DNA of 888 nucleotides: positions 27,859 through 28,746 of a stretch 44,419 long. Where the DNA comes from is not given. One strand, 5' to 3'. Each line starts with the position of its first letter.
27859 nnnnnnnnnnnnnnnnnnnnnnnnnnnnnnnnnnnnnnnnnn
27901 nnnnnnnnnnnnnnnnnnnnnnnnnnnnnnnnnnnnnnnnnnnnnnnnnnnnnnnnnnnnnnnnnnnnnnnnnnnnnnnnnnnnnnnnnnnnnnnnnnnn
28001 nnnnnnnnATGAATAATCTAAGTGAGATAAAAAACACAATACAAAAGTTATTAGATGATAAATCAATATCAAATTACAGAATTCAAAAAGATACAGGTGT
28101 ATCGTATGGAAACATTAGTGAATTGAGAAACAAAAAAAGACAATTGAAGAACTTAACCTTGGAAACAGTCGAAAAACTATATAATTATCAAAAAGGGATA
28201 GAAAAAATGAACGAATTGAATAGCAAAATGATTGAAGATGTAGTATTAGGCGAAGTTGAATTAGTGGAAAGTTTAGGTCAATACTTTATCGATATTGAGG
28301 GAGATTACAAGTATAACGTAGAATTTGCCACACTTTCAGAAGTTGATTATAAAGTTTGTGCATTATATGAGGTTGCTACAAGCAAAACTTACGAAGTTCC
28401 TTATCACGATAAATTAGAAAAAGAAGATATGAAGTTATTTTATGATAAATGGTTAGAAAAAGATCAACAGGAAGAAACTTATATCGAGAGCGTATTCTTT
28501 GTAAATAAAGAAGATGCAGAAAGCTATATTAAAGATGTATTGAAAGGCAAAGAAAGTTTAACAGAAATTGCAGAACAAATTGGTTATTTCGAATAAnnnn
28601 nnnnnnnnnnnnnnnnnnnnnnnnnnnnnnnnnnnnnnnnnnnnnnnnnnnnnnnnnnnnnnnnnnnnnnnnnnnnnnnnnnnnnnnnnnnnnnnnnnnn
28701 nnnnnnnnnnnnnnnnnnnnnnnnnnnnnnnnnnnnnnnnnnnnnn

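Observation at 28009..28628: Stand-alone HTH-domain protein with unknown C-terminal domain in the moron position just inside attP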

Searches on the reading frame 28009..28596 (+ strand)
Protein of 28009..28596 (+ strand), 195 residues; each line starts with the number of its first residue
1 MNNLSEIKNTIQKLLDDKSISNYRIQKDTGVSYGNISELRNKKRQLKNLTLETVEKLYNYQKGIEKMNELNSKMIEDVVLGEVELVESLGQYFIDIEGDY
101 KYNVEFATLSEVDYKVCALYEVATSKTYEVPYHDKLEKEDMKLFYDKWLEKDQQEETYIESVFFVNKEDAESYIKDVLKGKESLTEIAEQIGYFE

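Call 3: search_protein_families(library=pfam, proteins=[window:28009-28596:+], max_evalue=1)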
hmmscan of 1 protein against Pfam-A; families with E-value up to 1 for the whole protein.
window:28009-28596:+ (195 aa): 3 families
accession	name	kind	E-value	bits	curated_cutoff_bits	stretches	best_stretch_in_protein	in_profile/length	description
PF13443.12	HTH_26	-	1.3e-06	28.9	22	1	11-57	2-46/63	Cro/C1-type HTH DNA-binding domain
PF15044.11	CLU_N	-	0.0045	17.8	25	1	3-66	4-70/78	Mitochondrial function, CLU-N-term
PF20317.4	HTH_60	-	0.24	12.2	24.1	1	6-58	5-57/140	Helix-turn-helix domain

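Call 4: search_protein_families(library=phrogs, proteins=[window:28009-28596:+], max_evalue=1)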
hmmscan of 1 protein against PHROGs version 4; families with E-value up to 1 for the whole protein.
window:28009-28596:+ (195 aa): 10 families
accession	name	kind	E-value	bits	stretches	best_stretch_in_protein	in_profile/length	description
phrog_1529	-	unknown function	7.9e-53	180.6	1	1-195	1-209/209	-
phrog_18104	-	transcription regulation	0.0021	18.9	1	28-60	22-51/57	transcriptional regulator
phrog_296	-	integration and excision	0.0099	15.6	1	4-56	225-278/626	DNA transposition protein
phrog_18749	-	unknown function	0.018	16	1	11-63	107-158/161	-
phrog_8794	-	transcription regulation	0.028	15.5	1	6-49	8-51/159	sigma factor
phrog_9425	-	transcription regulation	0.049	14.4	1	7-60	8-59/72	transcriptional repressor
phrog_1940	-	unknown function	0.14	13.4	1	139-184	21-65/74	-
phrog_4779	-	transcription regulation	0.16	13.5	1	8-73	4-69/98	transcriptional regulator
phrog_147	-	transcription regulation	0.69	11.3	0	6-59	4-58/100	transcriptional regulator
phrog_8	-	transcription regulation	0.71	10.2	0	4-79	74-150/346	transcriptional regulator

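Call 7: search_dna_similar(query=window:28009-28596:+, collection=phages, mode=protein, max_rows=60, max_evalue=0.001)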
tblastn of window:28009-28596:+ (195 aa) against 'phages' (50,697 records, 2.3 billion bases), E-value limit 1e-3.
Records with a match: 73; places in all: 75; records where one place covers at least 80% of the query: 6.
Best place of each record, by identity: 90-95% 1; 60-80% 2; <60% 70.
By first word of the organism name: Staphylococcus 71; Latilactobacillus 1; Xanthomonas 1.
By host as written in the record: Staphylococcus aureus 20; Staphylococcus pseudintermedius 8; Staphylococcus aureus RN4220 5; - 4; Staphylococcus epidermidis 2; Staphylococcus sp. 2; Staphylococcus pseudintermedius 625 2; Staphylococcus aureus ATCC 29213 2; and 24 more.
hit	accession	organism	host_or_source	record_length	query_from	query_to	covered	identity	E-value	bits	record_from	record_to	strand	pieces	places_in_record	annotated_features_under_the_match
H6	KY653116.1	Staphylococcus phage IME1318_01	Staphylococcus haemolyticus IME1318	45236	1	195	100%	94.9%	3e-106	339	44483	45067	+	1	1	hypothetical protein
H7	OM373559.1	Staphylococcus phage vB_SpsX-DS12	Staphylococcus pseudintermedius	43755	1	195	100%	44.4%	3e-39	147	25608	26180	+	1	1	record has no annotation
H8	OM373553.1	Staphylococcus phage vB_SpsX-DS5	Staphylococcus pseudintermedius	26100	1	195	100%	42.9%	1e-38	145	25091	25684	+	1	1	record has no annotation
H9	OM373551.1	Staphylococcus phage vB_SpsX-DS3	Staphylococcus pseudintermedius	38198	1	192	98%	43.6%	9e-39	146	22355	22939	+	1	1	record has no annotation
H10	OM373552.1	Staphylococcus phage vB_SpsX-DS4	Staphylococcus pseudintermedius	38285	1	192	98%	43.6%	9e-39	146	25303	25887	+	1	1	record has no annotation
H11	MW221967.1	Staphylococcus phage PMBT9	wash water of piglets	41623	1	195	100%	39.7%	6e-31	124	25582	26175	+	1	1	hypothetical protein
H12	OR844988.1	Staphylococcus phage SA 1306 Kay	Staphylococcus aureus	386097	1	75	38%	69.3%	1e-21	97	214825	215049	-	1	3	record has no annotation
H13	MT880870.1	Staphylococcus phage PhiSepi-HH1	Staphylococcus epidermidis HD21-2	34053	1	69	35%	62.3%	1e-17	86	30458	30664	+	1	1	hypothetical protein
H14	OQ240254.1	Latilactobacillus phage TMW 1.706 P2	Latilactobacillus curvatus TMW 1.706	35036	11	120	56%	33.6%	1e-4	47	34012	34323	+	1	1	putative HTH cro/C1-type domain-containing protein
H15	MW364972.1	Staphylococcus virus vB_SepS_48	Staphylococcus epidermidis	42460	1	68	35%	50.0%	6e-10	63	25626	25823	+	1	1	putative DNA-binding protein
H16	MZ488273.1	Staphylococcus phage vB_SarS_BM31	Staphylococcus arlettae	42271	3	63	31%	52.5%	2e-6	53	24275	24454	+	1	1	hypothetical protein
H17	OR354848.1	Staphylococcus phage S-CoN_Ph25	Staphylococcus sp.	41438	1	62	32%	50.0%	3e-6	52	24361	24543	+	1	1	hypothetical protein (x2)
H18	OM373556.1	Staphylococcus phage vB_SpsX-DS8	Staphylococcus pseudintermedius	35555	3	69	34%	44.8%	9e-6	51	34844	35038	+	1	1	record has no annotation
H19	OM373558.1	Staphylococcus phage vB_SpsX-DS11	Staphylococcus pseudintermedius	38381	3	69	34%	44.8%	9e-6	51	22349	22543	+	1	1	record has no annotation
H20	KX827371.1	Staphylococcus phage SpT99F3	Staphylococcus pseudintermedius strain ...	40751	3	69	34%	44.8%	9e-6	51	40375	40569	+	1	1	none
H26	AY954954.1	Staphylococcus phage 2638A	-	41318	3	69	34%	43.3%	2e-5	50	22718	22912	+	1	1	ORF058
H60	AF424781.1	Staphylococcus phage phi 11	Staphylococcus aureus strain 8325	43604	1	64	33%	43.8%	5e-5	49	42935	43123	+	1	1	none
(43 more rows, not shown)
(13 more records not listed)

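Call 11: find_homologous_proteins(query=window:28009-28596:+)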
Query window:28009-28596:+ (195 aa): 60 proteins with E <= 0.001 among 217 candidates.
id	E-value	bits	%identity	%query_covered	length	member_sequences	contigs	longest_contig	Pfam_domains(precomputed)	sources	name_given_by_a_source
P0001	2.1e-114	398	96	100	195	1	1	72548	PF13443.13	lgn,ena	-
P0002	2.1e-113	394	95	100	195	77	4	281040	PF13443.13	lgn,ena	-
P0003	3.2e-111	387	95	100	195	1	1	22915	PF13443.13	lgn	-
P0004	8.9e-109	379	93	100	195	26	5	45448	PF13443.13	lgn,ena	-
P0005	7.3e-108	376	93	100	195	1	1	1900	PF13443.13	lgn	-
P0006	1.2e-107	376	92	100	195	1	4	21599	PF13443.13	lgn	-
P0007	1.0e-106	373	93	100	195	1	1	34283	PF13443.13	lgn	-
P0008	1.3e-106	372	92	100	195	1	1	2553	PF13443.13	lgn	-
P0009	1.3e-105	369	91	100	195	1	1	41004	PF13443.13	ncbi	-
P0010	1.7e-105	369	92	100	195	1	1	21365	PF13443.13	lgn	-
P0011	2.8e-101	355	89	100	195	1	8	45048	PF13443.13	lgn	-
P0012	7.7e-101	353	87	100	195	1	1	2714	PF13443.13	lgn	-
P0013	2.9e-95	335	84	100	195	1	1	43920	PF13443.13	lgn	-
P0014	4.2e-90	318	81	97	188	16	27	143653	-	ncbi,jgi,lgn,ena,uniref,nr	ncbi:hypothetical protein [Staphylococcus haemolyticus]|jgi:hypothetical protein|uniref:hypothetical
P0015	2.6e-89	316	81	97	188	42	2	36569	-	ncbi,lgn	-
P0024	8.0e-71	256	94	66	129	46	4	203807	-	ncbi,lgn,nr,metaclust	ncbi:hypothetical protein [Staphylococcus haemolyticus]|nr:hypothetical protein [Staphylococcus haem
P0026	3.2e-65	237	89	66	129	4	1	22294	-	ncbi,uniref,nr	ncbi:hypothetical protein [Staphylococcus haemolyticus]|uniref:hypothetical protein n=1 Tax=Staphylo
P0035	4.5e-49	185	75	63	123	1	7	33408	-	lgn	-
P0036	2.4e-48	182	52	98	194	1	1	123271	-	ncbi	-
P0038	2.3e-42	163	47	97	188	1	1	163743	-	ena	-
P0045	2.7e-20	91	74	35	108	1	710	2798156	-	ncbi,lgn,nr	ncbi:Uncharacterised protein [Staphylococcus aureus]|nr:Uncharacterised protein [Staphylococcus aure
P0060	2.1e-13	69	57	34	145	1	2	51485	-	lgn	-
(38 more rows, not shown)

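Call 15: search_solved_structures(query=A1, max_evalue=10)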
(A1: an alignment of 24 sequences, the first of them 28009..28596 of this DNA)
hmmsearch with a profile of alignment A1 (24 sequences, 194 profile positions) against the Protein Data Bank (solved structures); distinct sequences matched with E-value up to 10: 12.
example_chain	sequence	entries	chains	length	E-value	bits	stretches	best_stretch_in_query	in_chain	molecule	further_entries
8k4m_A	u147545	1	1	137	4.1e-63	215.7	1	66-194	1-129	Anti CRISPR protein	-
7eni_C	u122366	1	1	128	2.7e-52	180.4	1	70-194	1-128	AcrIIA13 protein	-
8jfr_B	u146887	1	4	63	2.8e-19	72.7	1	7-67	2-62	AcrIIA15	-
8jfo_B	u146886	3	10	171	3.4e-18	69.2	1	7-67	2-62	AcrIIA15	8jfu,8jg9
9lx2_A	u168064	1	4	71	5.7e-08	35.8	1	9-65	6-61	anti-CRISPR-associated protein Aca11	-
9v1i_li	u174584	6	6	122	0.14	15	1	12-74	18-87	uL29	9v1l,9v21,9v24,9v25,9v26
5gmk_b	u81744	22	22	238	0.77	12.5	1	7-65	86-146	U2 small nuclear ribonucleoprotein A' | Msl1 | HLJ1_G0053790.mRNA.1.CDS.1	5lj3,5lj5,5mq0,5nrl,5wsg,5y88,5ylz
8eex_A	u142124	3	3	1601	3.1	10.6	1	88-161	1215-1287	Cas7-11 | CRISPR-associated RAMP family protein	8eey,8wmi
7yn9_A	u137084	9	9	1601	3.1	10.5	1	88-161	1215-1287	CRISPR-associated RAMP family protein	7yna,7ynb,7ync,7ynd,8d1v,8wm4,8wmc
7y9y_A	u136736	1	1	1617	3.1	10.5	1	88-161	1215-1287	CRISPR-associated RAMP family protein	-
7wah_A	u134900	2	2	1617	3.1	10.5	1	88-161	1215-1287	CRISPR-associated RAMP family protein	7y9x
8gs2_A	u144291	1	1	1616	3.1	10.5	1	88-161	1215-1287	CRISPR-associated RAMP family protein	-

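Call 16: search_protein_families(library=padloc, proteins=[window:28009-28596:+], max_evalue=1)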
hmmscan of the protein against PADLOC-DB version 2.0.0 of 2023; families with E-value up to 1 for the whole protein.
window:28009-28596:+ (195 aa): 0 families

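Call 17: search_protein_families(library=ncbifam, proteins=[window:28009-28596:+], max_evalue=1)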
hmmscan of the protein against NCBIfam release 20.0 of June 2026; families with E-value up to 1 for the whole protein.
window:28009-28596:+ (195 aa): 0 families

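Call 18: search_solved_structures(query=window:28009-28596:+, max_evalue=0.01, show_alignments=5)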
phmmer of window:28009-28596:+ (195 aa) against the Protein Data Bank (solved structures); distinct sequences matched with E-value up to 0.01: 5.
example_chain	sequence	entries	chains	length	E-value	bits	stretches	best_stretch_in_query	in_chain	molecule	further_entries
8k4m_A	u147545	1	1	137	3.1e-75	255.2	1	67-195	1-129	Anti CRISPR protein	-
7eni_C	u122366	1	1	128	4.2e-28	101.7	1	75-193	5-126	AcrIIA13 protein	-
8jfr_B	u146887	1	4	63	3.8e-10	43.2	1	7-68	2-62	AcrIIA15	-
8jfo_B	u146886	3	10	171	1.1e-08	38.4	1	7-68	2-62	AcrIIA15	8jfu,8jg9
9lx2_A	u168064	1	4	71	1.3e-05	28.5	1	18-65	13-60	anti-CRISPR-associated protein Aca11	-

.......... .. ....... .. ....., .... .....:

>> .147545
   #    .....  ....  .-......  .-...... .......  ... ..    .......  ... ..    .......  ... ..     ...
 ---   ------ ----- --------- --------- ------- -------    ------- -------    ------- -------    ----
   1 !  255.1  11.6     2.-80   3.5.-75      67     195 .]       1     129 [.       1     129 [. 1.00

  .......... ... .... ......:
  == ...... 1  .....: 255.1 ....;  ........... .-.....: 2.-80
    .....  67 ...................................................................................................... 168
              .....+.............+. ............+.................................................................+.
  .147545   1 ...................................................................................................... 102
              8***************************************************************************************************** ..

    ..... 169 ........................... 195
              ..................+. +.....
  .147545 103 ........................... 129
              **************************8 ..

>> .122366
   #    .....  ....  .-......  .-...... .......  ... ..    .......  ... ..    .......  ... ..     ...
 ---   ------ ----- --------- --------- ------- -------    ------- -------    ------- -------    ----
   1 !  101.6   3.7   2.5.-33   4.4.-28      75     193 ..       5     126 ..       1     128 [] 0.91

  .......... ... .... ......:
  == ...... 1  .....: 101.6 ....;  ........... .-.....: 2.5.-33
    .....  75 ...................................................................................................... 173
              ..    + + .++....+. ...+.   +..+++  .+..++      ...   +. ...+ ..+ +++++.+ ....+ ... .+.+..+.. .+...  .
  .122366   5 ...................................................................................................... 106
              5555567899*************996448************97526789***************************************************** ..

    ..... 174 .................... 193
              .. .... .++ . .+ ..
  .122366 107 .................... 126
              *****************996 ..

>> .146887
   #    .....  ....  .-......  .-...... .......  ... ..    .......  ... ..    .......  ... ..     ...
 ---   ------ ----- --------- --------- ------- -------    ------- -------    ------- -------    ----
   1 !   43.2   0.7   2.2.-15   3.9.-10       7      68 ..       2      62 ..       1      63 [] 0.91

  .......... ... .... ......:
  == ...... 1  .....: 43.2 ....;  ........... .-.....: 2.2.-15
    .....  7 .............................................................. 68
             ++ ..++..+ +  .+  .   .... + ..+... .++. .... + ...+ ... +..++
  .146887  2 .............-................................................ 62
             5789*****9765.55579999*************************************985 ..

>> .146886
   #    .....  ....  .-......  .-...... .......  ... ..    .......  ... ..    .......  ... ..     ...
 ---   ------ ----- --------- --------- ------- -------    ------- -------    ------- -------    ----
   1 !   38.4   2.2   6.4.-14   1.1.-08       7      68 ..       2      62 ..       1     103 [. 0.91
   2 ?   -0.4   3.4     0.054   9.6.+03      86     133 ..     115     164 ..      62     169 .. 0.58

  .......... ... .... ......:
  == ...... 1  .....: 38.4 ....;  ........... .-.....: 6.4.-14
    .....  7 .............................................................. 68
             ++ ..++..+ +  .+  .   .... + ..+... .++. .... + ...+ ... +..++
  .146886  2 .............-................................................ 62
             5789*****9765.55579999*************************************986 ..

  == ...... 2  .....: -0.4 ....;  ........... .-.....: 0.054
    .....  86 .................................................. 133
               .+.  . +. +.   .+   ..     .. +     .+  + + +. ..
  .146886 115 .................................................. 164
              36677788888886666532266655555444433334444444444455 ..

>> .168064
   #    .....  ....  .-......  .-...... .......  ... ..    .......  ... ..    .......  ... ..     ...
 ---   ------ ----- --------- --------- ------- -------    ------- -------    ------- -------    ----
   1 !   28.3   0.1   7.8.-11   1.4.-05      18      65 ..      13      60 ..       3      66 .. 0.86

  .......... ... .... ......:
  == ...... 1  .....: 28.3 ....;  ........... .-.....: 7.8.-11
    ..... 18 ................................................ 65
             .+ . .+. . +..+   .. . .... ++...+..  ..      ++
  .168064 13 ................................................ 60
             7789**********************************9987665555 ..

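Call 22: predict_structure(alignment_id=A1)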
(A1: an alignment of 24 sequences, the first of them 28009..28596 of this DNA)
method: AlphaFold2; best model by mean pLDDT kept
length: 195 residues; sequences in the alignment: 24
mean_pLDDT: 93.1   pTM: 0.81
mean pLDDT of the five models: 93.1, 91.5, 91.0, 90.4, 90.4
residues with pLDDT >= 90: 167; 70-90: 26; 50-70: 1; < 50: 1
segments of 3 or more residues with pLDDT < 50: none
pLDDT, mean of each block of 10 residues (from residue 1): 83 94 92 94 91 94 93 91 95 94 97 95 96 91 96 88 97 95 95 88
secondary structure, 60 per line:
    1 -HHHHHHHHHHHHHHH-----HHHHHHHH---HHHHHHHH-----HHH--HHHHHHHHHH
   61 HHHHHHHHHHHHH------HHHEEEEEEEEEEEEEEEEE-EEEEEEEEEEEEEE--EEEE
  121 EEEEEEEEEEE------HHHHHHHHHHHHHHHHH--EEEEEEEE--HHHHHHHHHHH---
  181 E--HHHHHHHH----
elements in order: H2-16 H22-29 H33-40 H51-73 E83-99 E101-114 E117-131 H138-154 E157-164 H167-177 H184-191

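Call 26: fold_search(model_id=the predicted structure, library=pdb)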
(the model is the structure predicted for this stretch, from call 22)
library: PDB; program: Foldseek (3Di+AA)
matches with E <= 10: 224; with E <= 0.001: 2
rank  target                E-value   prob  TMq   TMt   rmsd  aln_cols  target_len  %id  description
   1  8k4m                  1.2e-17  1.00  0.58  0.90   2.1       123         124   94  Anti CRISPR protein, AcrIIA13b (released 2024-07-24)
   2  7eni_C                7.3e-12  1.00  0.59  0.90   1.3       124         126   44  Crystal structure of cas and anti-cas protein complex (released 2022-04-20)
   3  8jfu_A                4.0e-03  1.00  0.29  0.34  13.2        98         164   31  AcrIIA15 in complex with palindromic DNA substrate (released 2024-02-28)
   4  8jfo_A                7.6e-03  1.00  0.30  0.34   1.1        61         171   48  Crystal structure of anti-CRISPR protein AcrIIA15 (released 2024-02-28)
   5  8jfr_C                1.2e-02  1.00  0.29  0.87   0.8        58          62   50  N-terminal domain of AcrIIA15 in complex with palindromic DNA substrate (released 2024-02-28)
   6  8jfu_C                1.3e-02  1.00  0.28  0.39  10.4        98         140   32  AcrIIA15 in complex with palindromic DNA substrate (released 2024-02-28)
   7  9lx2_C                2.2e-02  1.00  0.29  0.80   0.9        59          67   41  anti-CRISPR-associated protein, Aca11 (released 2025-11-12)
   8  8jfr_A                2.6e-02  1.00  0.29  0.88   0.9        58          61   50  N-terminal domain of AcrIIA15 in complex with palindromic DNA substrate (released 2024-02-28)
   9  9lx2_B                4.3e-02  1.00  0.28  0.81   1.0        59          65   41  anti-CRISPR-associated protein, Aca11 (released 2025-11-12)
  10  9lx2_A                5.4e-02  1.00  0.28  0.78   1.0        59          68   41  anti-CRISPR-associated protein, Aca11 (released 2025-11-12)
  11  9lx2_D                8.6e-02  1.00  0.29  0.83   1.0        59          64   41  anti-CRISPR-associated protein, Aca11 (released 2025-11-12)
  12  5elj_A                2.2e-01  0.87  0.28  0.54   9.9       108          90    7  Isoform-specific inhibition of SUMO-dependent protein-protein interactions (released 2016-11-16)
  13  8c12_BBB              3.9e-01  0.69  0.27  0.54  11.4       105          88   11  Identification of an intermediate activation state of PAK5 reveals a novel mechanism of kinase inhibition. (released 2023-10-25)
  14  6hjl_C                4.6e-01  0.63  0.21  0.44   9.1        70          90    7  Affimer:BclxL (released 2020-03-18)
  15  5eql_A                4.9e-01  0.54  0.21  0.46  10.6        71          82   13  Isoform-specific inhibition of SUMO-dependent protein-protein interactions (released 2016-11-23)
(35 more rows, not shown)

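Call 35: find_encoding_contigs(protein=P0024, flank=3000, max_places=6)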
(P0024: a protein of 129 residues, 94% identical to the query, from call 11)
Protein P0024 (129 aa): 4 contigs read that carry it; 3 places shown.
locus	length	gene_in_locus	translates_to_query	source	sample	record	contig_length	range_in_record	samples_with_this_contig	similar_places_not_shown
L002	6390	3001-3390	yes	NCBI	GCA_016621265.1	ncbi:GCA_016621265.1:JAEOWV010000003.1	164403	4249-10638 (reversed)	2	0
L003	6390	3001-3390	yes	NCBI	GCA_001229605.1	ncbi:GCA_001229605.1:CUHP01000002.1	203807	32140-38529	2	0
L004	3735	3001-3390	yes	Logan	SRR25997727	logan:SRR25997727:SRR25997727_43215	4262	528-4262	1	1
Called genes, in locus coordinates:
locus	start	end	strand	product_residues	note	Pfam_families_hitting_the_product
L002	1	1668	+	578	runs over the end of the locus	PF01510:Amidase_2, PF05257:CHAP (weak), PF24246:SH3b_T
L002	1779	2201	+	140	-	PF25084:LbH_EIF2B (weak), PF25087:GMPPB_C (faint), PF00132:Hexapep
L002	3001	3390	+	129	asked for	-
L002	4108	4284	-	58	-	-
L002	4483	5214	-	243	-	-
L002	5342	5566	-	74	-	-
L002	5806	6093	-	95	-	-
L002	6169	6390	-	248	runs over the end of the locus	PF05908:Gamma_PGA_hydro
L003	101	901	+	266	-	PF01177:Asp_Glu_race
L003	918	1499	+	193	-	PF01725:Ham1p_like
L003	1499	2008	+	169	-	PF12850:Metallophos_2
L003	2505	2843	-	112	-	PF00589:Phage_integrase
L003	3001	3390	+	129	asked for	-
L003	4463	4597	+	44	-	PF05480:PSMbeta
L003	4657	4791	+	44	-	PF05480:PSMbeta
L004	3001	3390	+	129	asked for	-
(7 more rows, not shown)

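Call 43: find_related_loci(query=A1, collection=genome_contigs, flank=4000)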
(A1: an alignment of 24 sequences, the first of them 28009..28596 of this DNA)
Query A1 (195 aa) in genome_contigs; peptide patterns used: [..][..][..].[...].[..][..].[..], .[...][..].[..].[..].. (x = any residue, [..] = any of these).
29 stretches matched a pattern; 2 encode a relative of the query (tblastn E <= 1e-3); 2 distinct loci.
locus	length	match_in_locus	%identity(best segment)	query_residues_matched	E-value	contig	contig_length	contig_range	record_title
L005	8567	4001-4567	70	6-195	1e-75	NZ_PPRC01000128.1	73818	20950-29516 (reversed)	Staphylococcus petrasii strain CCUG 62727 948f2e78-94e4-442f-adbc-4ba0204be485_c131, whole genome shotgun sequence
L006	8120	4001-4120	40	97-137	2e-5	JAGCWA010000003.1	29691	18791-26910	MAG: Paludibacteraceae bacterium isolate RGIG10174 Yak_Rumen-4__c225686, whole genome shotgun sequence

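Call 44: find_encoding_contigs(protein=P0036, flank=3000, max_places=2)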
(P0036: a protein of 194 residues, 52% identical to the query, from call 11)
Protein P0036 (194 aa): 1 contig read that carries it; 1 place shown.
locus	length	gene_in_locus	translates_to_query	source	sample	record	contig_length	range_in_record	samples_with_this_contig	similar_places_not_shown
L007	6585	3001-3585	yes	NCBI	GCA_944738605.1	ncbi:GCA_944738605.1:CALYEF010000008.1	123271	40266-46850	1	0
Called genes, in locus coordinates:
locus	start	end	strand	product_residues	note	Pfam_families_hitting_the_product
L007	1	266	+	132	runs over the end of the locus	PF04531:Phage_holin_1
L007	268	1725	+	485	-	PF05257:CHAP, PF01510:Amidase_2, PF08460:SH3_5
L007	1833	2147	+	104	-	PF11950:DUF3467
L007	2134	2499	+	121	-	-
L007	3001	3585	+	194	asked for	-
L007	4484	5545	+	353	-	PF13303:PTS_EIIC_2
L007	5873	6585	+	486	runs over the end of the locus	PF00497:SBP_bac_3, PF10613:Lig_chan-Glu_bd (weak), PF00528:BPD_transp_1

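Call 45: find_encoding_contigs(protein=P0038, flank=3000, max_places=2)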
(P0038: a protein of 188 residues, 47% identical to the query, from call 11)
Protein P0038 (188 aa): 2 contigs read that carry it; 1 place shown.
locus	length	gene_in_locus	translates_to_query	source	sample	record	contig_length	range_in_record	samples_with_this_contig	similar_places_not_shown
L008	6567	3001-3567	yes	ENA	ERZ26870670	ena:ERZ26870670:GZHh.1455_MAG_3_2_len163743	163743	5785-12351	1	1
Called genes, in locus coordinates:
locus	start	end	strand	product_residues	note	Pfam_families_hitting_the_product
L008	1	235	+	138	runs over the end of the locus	-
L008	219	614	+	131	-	PF10779:XhlA (faint)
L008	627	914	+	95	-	PF04688:Holin_SPP1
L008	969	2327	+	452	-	PF05257:CHAP, PF01520:Amidase_3, PF08460:SH3_5 (faint), PF25606:SH3b_P2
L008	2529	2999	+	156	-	PF07410:Phage_Gp111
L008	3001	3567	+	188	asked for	-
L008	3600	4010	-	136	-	PF08863:YolD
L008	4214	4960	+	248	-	PF02667:SCFA_trans, PF03553:Na_H_antiporter, PF03606:DcuC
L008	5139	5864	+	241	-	PF06750:A24_N_bact, PF01478:Peptidase_A24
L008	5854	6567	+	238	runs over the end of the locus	PF20582:UPF0758_N, PF04002:RadC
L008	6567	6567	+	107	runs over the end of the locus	-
